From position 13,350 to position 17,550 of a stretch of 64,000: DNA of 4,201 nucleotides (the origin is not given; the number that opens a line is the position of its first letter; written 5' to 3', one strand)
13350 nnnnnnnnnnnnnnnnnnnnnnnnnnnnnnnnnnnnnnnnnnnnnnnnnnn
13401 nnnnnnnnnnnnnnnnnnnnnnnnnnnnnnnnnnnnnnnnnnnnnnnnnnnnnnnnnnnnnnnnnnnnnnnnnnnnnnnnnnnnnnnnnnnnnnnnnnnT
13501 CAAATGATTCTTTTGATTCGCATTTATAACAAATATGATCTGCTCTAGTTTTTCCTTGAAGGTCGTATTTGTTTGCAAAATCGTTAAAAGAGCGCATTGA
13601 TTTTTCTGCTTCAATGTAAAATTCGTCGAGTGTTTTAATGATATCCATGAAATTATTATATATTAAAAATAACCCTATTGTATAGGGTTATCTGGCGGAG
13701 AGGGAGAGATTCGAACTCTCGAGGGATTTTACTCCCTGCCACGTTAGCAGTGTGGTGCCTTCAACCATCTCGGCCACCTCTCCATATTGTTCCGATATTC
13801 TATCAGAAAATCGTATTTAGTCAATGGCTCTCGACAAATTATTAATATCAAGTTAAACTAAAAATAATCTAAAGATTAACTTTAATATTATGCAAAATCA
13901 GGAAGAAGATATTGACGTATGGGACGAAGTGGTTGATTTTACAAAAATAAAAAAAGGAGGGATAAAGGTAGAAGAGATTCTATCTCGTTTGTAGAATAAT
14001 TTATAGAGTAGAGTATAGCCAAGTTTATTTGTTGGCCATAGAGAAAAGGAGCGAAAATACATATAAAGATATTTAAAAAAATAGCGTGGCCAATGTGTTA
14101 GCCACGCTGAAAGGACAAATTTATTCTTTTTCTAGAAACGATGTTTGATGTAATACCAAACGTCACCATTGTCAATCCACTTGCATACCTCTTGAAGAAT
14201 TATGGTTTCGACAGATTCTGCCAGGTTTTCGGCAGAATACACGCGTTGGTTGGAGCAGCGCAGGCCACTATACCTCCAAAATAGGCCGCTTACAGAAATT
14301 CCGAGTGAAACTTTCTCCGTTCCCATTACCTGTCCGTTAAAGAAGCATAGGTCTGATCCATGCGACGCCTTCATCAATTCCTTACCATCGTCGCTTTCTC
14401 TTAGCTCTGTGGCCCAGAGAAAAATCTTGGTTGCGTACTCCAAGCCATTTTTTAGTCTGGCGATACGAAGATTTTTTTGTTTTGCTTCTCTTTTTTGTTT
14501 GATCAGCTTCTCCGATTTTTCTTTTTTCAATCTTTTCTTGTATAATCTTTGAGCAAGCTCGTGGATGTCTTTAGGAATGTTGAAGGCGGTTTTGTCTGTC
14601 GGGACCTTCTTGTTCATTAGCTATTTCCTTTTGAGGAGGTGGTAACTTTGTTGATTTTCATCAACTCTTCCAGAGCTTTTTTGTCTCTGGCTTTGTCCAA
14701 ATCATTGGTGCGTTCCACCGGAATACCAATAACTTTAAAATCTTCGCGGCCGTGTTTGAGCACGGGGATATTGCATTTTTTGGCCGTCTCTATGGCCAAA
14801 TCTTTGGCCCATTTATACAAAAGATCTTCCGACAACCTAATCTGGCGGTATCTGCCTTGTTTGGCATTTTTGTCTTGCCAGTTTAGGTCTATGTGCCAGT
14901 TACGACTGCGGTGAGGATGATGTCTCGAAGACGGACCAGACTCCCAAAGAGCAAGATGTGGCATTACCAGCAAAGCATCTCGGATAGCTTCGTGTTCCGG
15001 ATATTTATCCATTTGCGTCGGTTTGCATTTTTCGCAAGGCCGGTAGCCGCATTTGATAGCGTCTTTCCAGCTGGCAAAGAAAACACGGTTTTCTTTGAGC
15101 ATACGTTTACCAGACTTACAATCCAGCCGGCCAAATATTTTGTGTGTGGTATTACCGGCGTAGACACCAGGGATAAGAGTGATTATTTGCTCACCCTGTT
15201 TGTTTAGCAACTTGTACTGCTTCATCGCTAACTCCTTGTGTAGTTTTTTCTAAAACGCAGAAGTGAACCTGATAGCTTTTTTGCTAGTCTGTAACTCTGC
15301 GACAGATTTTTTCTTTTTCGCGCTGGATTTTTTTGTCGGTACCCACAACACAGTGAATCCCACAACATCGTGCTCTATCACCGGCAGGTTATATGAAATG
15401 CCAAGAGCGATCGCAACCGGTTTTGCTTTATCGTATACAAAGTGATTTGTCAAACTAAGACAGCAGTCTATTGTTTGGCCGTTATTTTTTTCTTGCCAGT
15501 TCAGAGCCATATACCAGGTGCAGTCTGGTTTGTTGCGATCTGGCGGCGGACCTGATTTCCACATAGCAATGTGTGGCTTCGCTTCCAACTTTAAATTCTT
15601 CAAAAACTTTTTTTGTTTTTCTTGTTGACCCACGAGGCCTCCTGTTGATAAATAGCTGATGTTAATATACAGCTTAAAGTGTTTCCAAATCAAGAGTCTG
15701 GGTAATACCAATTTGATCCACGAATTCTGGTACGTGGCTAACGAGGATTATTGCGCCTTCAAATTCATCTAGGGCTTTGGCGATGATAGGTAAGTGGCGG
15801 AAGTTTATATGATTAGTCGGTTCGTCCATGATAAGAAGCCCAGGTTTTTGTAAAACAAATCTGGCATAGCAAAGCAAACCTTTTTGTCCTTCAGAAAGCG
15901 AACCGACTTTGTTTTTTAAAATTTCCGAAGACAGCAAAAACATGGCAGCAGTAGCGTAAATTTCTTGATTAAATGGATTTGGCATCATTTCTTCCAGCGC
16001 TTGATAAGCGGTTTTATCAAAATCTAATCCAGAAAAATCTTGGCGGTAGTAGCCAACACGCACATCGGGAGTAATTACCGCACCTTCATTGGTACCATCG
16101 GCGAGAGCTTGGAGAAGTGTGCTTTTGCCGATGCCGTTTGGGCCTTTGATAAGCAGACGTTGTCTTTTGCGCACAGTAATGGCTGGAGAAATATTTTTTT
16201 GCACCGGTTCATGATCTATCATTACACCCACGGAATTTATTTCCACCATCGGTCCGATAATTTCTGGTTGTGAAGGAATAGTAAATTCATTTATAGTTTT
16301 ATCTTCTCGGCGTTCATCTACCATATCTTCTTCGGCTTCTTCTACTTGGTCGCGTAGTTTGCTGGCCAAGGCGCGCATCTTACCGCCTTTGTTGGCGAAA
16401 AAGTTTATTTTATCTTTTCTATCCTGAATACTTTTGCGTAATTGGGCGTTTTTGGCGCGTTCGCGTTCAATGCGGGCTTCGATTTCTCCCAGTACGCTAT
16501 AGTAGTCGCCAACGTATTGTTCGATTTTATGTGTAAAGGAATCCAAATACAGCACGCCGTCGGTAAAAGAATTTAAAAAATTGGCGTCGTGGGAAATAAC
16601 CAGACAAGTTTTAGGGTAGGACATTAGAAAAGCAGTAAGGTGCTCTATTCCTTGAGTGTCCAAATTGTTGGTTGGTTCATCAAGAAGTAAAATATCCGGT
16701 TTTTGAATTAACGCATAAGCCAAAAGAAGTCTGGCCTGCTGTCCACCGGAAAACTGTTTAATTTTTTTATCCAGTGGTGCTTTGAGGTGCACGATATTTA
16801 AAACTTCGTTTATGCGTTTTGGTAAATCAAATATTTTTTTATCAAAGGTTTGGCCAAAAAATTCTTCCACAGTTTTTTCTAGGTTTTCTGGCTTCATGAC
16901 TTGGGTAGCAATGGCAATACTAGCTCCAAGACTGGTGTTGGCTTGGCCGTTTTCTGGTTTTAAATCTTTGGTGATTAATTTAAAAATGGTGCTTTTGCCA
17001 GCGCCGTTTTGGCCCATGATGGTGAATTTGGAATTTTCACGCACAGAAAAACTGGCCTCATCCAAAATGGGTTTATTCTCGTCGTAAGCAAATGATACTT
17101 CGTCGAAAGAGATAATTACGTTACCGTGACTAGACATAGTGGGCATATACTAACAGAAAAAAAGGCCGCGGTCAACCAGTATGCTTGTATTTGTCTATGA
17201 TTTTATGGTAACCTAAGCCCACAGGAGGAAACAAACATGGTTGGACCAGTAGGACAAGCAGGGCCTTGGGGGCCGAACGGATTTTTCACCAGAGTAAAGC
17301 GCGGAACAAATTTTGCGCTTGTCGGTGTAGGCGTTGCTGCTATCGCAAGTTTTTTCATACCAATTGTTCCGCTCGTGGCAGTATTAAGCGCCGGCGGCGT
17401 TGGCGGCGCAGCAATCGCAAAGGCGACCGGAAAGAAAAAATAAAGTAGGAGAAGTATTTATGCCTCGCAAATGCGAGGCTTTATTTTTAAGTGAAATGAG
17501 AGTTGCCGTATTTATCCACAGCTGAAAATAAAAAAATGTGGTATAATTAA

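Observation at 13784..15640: SD-bearing, higher-GC mini-island beside tRNA-Ser: tandem paralogs of an unrecognised domain, one fused to an Ada Zn-binding domain lacking the methyl-acceptor Cys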

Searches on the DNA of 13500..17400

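Call 107: search_rna_families(source=window, start=13500, end=17400, threshold=evalue, max_evalue=1)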
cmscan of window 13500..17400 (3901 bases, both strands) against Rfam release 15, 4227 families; matches with E-value up to 1: 3.
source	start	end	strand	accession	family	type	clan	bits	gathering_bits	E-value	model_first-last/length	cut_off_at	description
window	13696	13783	-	RF00005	tRNA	Gene; tRNA;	CL00001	52.6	29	1.2e-09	1-71/71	no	tRNA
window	13696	13747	+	RF04351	Plastid-psbl-rps4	Cis-reg;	-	30.5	68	0.0013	1-53/53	no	Plastid-psbl-rps4 3UTR RNA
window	13665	13796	-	RF02223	sX4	Gene; sRNA;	-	20.8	70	0.23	1-167/167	no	Proteobacterial sRNA sX4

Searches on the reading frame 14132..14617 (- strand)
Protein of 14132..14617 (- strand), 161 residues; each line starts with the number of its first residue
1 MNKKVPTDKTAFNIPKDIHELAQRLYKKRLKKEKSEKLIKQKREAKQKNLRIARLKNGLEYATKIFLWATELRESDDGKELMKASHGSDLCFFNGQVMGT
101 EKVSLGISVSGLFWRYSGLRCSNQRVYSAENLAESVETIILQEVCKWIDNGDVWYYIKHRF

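Call 5: search_protein_families(library=pfam, proteins=[window:14132-14617:-], max_evalue=1)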
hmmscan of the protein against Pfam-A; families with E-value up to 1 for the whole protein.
window:14132-14617:- (161 aa): 1 family
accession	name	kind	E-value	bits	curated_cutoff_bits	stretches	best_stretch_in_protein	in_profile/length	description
PF22379.2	MCM10_OB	-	0.06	13.6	27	0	41-110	57-122/130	MCM10 OB-fold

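Call 9: search_protein_families(library=ncbifam, proteins=[window:14132-14617:-], max_evalue=1)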
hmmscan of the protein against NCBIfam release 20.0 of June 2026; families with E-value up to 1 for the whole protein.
window:14132-14617:- (161 aa): 2 families
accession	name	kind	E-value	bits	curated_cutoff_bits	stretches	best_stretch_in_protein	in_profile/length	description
NF047980.1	RoaM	exception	0.021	14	400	1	2-65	55-115/356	actin-based motility regulator RoaM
NF012015.1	PRK15471.1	equivalog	0.059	12.3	267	1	31-77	175-222/325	LPS O-antigen chain length determinant protein WzzB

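Call 10: search_protein_families(library=phrogs, proteins=[window:14132-14617:-], max_evalue=1)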
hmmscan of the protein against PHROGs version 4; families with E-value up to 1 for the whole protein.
window:14132-14617:- (161 aa): 4 families
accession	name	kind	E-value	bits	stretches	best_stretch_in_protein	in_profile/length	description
phrog_11225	-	unknown function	0.094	13.3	1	7-94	81-166/229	-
phrog_18749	-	unknown function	0.13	13.2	1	31-98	29-96/161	-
phrog_8042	-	unknown function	0.27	12.2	1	13-44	32-63/68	-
phrog_6631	-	unknown function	0.32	11.5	1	9-77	53-122/251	-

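Call 11: search_protein_families(library=padloc, proteins=[window:14132-14617:-], max_evalue=1)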
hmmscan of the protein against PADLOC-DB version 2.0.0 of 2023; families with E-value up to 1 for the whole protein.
window:14132-14617:- (161 aa): 0 families

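Call 42: find_homologous_proteins(query=window:14135-14617:-, max_evalue=0.01)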
Query window:14135-14617:- (161 aa): 4 proteins with E <= 0.01 among 30 candidates.
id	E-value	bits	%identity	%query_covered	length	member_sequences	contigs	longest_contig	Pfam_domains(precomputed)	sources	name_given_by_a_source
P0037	1.4e-102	358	100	100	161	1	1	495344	-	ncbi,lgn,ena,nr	ncbi:MAG: hypothetical protein G01um101413_87 [Parcubacteria group bacterium Gr01-1014_13]|nr:MAG: h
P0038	6.3e-73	262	75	100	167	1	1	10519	-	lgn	-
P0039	9.7e-57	209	64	100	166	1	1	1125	-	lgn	-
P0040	1.2e-55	206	63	100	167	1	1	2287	-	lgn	-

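Call 106: search_solved_structures(query=A7, max_evalue=1)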
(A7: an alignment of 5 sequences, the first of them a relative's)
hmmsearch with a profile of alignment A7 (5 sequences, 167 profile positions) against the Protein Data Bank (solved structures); distinct sequences matched with E-value up to 1: 8.
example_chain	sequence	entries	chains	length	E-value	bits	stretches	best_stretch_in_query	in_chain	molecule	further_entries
5w1g_H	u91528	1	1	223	0.25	14.4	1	50-128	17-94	CR1-07 Fab heavy chain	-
5w1m_B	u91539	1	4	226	0.26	14.4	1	50-128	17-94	CR1-07 Fab heavy chain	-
4v91_O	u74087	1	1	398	0.29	14.2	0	40-64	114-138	UL13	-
9axt_Ba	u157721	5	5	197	0.32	14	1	39-104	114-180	Large ribosomal subunit protein uL13A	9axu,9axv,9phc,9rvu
7sjs_H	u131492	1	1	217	0.69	13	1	51-128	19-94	CC40.8 Fab heavy chain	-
5grj_H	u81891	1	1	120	0.85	12.7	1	50-130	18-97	avelumab H chain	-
5kg8_A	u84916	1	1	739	0.96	12.5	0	120-161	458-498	Unconventional myosin-X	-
5i0h_A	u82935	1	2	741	0.97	12.5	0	120-161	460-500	Unconventional myosin-X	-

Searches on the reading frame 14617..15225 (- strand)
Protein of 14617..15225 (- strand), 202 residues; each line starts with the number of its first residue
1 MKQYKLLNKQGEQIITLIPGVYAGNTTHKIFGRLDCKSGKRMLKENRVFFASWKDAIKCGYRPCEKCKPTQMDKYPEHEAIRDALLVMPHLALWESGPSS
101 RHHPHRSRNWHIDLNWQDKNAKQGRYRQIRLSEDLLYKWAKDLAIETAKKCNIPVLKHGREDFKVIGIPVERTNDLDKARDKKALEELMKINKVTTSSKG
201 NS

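Call 5: search_protein_families(library=pfam, proteins=[window:14617-15225:-], max_evalue=1)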
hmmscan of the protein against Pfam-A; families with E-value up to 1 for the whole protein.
window:14617-15225:- (202 aa): 1 family
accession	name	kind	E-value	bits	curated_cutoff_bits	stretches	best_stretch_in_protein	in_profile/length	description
PF02805.21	Ada_Zn_binding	-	5.1e-11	42.8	23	1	22-69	18-64/65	Metal binding domain of Ada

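Call 9: search_protein_families(library=ncbifam, proteins=[window:14617-15225:-], max_evalue=1)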
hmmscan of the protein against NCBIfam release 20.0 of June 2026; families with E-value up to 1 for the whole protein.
window:14617-15225:- (202 aa): 1 family
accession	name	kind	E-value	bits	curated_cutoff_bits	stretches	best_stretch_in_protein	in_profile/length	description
NF011964.0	PRK15435.1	equivalog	3.4e-08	32.9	345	1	21-73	28-78/354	bifunctional DNA-binding transcriptional regulator/O6-methylguanine-DNA methyltransferase Ada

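Call 10: search_protein_families(library=phrogs, proteins=[window:14617-15225:-], max_evalue=1)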
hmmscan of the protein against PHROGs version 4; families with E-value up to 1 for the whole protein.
window:14617-15225:- (202 aa): 3 families
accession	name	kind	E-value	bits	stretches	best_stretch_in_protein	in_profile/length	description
phrog_433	-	unknown function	0.11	13.8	0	2-20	5-23/75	-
phrog_14556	-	unknown function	0.18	11.5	1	25-68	413-450/451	-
phrog_3592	-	moron, auxiliary metabolic gene and host takeover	0.2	12.9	1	63-151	59-145/182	Lar-like restriction alleviation protein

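Call 11: search_protein_families(library=padloc, proteins=[window:14617-15225:-], max_evalue=1)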
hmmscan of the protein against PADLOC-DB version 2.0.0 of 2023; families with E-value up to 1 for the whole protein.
window:14617-15225:- (202 aa): 0 families
